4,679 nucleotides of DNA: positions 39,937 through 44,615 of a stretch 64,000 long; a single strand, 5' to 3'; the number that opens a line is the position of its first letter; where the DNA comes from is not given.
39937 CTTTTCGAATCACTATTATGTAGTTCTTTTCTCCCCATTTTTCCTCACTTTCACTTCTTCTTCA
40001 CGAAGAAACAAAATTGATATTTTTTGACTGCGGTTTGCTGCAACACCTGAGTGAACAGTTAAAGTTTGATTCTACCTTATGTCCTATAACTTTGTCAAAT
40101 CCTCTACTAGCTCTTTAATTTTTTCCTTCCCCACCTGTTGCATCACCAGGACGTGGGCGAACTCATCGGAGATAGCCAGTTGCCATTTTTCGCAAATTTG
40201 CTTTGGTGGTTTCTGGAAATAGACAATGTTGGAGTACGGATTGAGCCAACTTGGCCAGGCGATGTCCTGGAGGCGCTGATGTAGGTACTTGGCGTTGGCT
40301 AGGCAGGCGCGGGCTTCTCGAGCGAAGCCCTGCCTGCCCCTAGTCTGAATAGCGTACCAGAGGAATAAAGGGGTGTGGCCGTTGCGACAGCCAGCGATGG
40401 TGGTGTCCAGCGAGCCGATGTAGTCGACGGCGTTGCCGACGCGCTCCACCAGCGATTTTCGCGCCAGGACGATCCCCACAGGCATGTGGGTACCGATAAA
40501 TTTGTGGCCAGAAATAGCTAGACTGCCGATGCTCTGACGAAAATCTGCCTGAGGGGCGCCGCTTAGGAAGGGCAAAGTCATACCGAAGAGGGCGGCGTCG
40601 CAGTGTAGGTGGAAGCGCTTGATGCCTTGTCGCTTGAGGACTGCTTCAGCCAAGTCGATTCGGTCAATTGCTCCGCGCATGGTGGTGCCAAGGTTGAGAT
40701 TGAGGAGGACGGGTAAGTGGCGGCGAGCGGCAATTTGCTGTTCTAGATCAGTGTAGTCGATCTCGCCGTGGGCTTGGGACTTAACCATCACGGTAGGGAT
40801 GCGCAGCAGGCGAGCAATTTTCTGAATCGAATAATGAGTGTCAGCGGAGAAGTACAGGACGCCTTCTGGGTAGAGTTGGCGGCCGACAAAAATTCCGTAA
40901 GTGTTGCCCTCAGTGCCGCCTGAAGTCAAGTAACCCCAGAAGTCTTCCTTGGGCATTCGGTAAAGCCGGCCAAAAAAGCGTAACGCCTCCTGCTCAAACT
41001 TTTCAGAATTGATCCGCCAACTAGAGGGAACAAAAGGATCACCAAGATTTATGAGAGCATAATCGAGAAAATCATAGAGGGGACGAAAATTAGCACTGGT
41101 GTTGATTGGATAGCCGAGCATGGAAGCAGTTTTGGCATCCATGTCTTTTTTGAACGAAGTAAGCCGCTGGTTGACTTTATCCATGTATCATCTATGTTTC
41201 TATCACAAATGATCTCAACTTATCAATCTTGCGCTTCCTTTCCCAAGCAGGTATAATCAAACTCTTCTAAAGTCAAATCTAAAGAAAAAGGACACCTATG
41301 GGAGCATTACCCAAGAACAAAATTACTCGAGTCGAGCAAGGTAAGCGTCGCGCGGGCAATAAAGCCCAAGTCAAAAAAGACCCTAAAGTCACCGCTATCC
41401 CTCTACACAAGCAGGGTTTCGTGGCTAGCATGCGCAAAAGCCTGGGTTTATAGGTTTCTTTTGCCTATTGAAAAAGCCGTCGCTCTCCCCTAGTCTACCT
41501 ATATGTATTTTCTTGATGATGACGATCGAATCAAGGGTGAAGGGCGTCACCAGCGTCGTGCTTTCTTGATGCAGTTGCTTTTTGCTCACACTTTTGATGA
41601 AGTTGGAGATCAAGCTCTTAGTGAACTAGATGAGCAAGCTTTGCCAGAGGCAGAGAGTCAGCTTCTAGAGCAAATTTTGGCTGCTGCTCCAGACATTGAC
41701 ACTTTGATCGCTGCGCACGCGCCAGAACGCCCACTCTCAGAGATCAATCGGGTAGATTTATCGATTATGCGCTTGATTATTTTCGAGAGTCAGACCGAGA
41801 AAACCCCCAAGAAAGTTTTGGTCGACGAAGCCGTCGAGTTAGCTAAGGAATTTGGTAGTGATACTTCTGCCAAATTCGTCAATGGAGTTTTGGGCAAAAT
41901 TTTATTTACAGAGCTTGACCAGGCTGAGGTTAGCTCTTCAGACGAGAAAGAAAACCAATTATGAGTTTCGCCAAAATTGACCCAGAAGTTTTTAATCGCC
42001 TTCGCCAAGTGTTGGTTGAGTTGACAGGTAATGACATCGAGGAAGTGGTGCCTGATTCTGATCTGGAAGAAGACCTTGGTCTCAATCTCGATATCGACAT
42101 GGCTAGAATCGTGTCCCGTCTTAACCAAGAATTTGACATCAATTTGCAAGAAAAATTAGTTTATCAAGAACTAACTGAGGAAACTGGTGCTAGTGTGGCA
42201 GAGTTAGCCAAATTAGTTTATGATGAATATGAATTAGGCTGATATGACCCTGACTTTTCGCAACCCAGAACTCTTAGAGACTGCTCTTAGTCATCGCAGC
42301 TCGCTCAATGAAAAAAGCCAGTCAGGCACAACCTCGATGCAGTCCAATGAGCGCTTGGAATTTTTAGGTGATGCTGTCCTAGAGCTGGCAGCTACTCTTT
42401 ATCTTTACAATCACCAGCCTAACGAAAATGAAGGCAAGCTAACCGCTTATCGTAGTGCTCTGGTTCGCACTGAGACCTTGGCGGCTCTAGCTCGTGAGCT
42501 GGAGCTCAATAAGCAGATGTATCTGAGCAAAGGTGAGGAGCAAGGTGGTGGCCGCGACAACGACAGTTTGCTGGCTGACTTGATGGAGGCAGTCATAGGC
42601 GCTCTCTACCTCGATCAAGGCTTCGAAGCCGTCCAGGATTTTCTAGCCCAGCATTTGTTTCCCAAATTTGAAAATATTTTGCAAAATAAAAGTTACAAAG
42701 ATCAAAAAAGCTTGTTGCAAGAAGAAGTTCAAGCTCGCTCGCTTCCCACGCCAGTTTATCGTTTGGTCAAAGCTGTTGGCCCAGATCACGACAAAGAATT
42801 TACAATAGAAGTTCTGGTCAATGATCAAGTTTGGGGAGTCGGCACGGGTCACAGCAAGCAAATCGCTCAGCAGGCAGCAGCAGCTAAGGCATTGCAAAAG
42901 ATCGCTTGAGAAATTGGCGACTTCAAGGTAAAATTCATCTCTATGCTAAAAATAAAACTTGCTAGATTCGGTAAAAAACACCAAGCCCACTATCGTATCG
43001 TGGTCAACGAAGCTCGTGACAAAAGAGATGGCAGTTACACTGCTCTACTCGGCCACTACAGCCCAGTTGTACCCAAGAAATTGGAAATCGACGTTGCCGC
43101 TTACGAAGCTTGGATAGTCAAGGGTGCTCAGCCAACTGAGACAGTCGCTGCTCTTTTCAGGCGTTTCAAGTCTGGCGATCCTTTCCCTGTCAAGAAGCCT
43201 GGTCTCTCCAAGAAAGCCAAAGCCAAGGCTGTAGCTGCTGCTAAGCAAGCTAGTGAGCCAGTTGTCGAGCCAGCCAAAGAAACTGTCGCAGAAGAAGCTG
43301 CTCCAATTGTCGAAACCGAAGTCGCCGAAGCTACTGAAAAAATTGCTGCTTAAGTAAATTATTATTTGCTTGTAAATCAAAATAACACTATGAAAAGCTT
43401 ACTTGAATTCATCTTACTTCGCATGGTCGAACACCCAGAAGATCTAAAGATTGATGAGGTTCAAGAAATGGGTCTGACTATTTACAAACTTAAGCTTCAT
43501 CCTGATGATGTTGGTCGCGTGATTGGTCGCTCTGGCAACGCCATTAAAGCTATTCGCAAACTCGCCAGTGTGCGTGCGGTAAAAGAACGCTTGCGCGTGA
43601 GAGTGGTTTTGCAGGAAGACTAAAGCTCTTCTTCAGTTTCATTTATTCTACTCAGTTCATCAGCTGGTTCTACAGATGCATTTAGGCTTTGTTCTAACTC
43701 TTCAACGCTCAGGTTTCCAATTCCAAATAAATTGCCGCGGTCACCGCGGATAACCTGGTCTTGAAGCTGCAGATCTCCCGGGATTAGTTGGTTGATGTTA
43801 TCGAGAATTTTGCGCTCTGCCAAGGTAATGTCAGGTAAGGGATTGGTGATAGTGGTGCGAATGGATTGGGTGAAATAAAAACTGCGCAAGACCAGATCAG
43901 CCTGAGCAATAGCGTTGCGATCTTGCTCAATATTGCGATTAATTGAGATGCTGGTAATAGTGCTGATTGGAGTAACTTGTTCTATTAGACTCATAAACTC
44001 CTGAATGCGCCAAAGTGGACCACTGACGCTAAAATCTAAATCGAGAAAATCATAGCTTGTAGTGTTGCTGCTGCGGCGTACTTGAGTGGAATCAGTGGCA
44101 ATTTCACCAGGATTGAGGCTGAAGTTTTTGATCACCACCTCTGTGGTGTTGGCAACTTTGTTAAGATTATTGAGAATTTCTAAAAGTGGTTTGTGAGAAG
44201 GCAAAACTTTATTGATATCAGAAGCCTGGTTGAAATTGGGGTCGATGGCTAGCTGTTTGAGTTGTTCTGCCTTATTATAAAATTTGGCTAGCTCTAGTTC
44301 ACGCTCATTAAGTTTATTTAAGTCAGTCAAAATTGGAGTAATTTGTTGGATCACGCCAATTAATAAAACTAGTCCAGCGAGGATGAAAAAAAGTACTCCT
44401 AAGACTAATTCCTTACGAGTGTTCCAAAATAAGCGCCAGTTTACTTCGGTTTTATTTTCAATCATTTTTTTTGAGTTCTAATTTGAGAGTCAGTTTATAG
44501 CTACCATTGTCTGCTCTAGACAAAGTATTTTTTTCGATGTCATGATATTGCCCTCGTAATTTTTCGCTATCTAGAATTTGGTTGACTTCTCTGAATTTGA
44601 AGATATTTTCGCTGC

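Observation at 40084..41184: PLP-dependent histidine decarboxylase homolog standing alone next to the pilus block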

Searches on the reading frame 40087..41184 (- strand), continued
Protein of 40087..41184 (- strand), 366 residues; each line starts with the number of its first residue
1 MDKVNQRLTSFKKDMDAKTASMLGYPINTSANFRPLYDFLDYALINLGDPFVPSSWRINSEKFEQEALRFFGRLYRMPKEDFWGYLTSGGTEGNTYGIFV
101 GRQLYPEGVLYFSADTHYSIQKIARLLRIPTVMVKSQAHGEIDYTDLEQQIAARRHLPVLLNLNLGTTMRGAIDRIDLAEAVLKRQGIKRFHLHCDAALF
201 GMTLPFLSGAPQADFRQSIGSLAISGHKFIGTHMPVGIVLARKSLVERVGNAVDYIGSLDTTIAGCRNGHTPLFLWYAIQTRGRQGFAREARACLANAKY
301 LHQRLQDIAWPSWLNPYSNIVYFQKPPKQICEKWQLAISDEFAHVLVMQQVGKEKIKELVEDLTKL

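Call 84: search_solved_structures(query=L060:130-1839:+, max_evalue=1e-10, show_alignments=1)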
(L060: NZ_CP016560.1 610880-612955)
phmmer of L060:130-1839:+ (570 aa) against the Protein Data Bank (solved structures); distinct sequences matched with E-value up to 1e-10: 7.
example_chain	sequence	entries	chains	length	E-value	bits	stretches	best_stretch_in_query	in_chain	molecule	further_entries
7cif_A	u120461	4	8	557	3.4e-127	428.5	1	21-548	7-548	L-methionine decarboxylase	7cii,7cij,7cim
7cig_A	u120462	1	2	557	2.6e-126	425.6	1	21-548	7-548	L-methionine decarboxylase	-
8jg7_A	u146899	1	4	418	4.4e-35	124.4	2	54-167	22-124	Serine decarboxylase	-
8jik_A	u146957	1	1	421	2e-33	118.9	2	35-165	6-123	Serine decarboxylase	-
8jij_A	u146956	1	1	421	2e-33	118.9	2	35-165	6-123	Serine decarboxylase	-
7erv_A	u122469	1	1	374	1.3e-19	73.3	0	338-468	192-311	Histidine decarboxylase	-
7eru_A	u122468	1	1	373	1.9e-19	72.7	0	338-468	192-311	Histidine decarboxylase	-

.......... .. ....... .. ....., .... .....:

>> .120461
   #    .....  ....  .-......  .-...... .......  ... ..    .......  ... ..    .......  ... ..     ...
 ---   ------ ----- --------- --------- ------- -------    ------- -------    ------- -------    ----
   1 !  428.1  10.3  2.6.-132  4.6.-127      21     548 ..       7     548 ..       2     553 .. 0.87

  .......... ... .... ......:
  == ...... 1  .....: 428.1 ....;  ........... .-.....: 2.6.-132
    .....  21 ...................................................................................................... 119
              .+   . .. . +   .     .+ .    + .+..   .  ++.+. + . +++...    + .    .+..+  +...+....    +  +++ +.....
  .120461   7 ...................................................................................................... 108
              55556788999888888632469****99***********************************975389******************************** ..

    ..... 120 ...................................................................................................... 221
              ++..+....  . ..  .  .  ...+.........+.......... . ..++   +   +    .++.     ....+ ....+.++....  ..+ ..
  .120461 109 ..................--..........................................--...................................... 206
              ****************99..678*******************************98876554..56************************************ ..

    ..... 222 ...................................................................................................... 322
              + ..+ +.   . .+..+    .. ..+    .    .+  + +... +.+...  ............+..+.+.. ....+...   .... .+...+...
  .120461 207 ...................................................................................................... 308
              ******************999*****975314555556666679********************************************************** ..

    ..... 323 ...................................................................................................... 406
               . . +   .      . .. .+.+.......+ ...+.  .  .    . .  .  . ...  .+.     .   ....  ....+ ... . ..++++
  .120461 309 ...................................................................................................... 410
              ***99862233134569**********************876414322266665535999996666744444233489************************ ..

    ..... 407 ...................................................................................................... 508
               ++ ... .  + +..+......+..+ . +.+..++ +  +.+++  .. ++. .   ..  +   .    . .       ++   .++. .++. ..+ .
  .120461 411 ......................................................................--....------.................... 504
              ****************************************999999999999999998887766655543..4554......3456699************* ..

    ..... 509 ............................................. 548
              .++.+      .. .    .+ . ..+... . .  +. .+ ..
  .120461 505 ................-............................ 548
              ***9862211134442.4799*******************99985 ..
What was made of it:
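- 41104..41112 (-): Y25-P26-I27, the substrate-pocket 'YPX' motif; X = Ile. MetDC Gln64, the residue changed in the deposited Q64A mutant structure, is the adjacent residue (call 84).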

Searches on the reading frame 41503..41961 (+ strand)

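Call 14: search_protein_families(library=pfam, proteins=[window:41503-41961:+], max_evalue=0.01)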
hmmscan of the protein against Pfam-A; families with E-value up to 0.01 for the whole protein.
window:41503-41961:+ (153 aa): 1 family
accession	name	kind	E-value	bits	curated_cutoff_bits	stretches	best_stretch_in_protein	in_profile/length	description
PF01029.23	NusB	-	8.4e-23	81.7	23.1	1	17-133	2-131/133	NusB family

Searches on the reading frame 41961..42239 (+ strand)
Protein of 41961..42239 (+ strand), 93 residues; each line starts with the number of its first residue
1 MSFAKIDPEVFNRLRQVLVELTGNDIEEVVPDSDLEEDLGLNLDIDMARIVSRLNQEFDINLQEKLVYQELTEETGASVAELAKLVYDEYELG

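Call 14: search_protein_families(library=pfam, proteins=[window:41961-42239:+], max_evalue=0.01)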
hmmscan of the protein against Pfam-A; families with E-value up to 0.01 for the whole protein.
window:41961-42239:+ (93 aa): 2 families
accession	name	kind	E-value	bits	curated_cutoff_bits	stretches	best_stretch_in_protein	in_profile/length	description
PF00550.31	PP-binding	-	1.6e-06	28.7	20.8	1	13-69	2-56/67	Phosphopantetheine attachment site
PF19634.4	DUF6137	-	0.0016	18.7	25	0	16-62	12-53/82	Family of unknown function (DUF6137)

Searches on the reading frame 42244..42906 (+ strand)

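Call 14: search_protein_families(library=pfam, proteins=[window:42244-42906:+], max_evalue=0.01)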
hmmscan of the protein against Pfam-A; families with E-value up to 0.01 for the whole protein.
window:42244-42906:+ (221 aa): 6 families
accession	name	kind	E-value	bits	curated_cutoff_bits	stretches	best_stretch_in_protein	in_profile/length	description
PF14622.11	Ribonucleas_3_3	-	3.2e-37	128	35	1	7-141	1-127/128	Ribonuclease-III-like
PF00636.31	Ribonuclease_3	-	2.2e-27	96.2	27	1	36-126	1-102/102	Ribonuclease III domain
PF00035.32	dsrm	-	3.1e-17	63.3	23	1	155-219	2-65/66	Double-stranded RNA binding motif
PF22935.1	RM44_endonuclase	-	1.7e-05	25.3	27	1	8-121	20-139/139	Large ribosomal subunit protein mL44, endonuclease domain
PF14709.13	DND1_DSRM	-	0.00048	20.8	25.7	1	154-198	3-47/80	double strand RNA binding domain from DEAD END PROTEIN 1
PF24995.1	DSRM_2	-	0.0085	17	27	0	185-219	42-76/79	dsRNA binding domain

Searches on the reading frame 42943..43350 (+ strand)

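Call 14: search_protein_families(library=pfam, proteins=[window:42943-43350:+], max_evalue=0.01)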
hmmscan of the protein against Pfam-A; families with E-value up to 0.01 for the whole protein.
window:42943-43350:+ (136 aa): 1 family
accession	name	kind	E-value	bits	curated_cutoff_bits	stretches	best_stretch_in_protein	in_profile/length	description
PF00886.24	Ribosomal_S16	-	1.3e-16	60.7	27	1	8-65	1-62/62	Ribosomal protein S16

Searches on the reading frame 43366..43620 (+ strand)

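Call 14: search_protein_families(library=pfam, proteins=[window:43366-43620:+], max_evalue=0.01)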
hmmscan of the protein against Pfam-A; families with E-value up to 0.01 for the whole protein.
window:43366-43620:+ (85 aa): 3 families
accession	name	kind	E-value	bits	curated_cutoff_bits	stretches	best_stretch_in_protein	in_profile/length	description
PF13083.13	KH_KhpA-B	-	1.5e-17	63.7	32.1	1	10-81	1-72/73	KhpA/KhpB, KH domain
PF00013.35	KH_1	-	0.00012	22.2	21.5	1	40-69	2-31/66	KH domain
PF07650.23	KH_2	-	0.0089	16.3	22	0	43-70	30-57/78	KH domain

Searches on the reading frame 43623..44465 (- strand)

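Call 14: search_protein_families(library=pfam, proteins=[window:43623-44465:-], max_evalue=0.01)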
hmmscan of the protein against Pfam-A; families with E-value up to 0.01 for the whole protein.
window:43623-44465:- (281 aa): 2 families
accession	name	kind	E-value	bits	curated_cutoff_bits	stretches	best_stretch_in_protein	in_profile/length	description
PF10741.14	T2SSM_b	-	0.0057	17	21.7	0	123-191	33-101/111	Type II secretion system (T2SS), protein M subtype b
PF04350.18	PilO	-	0.0077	16.8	22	0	59-193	15-138/145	Pilus assembly protein, PilO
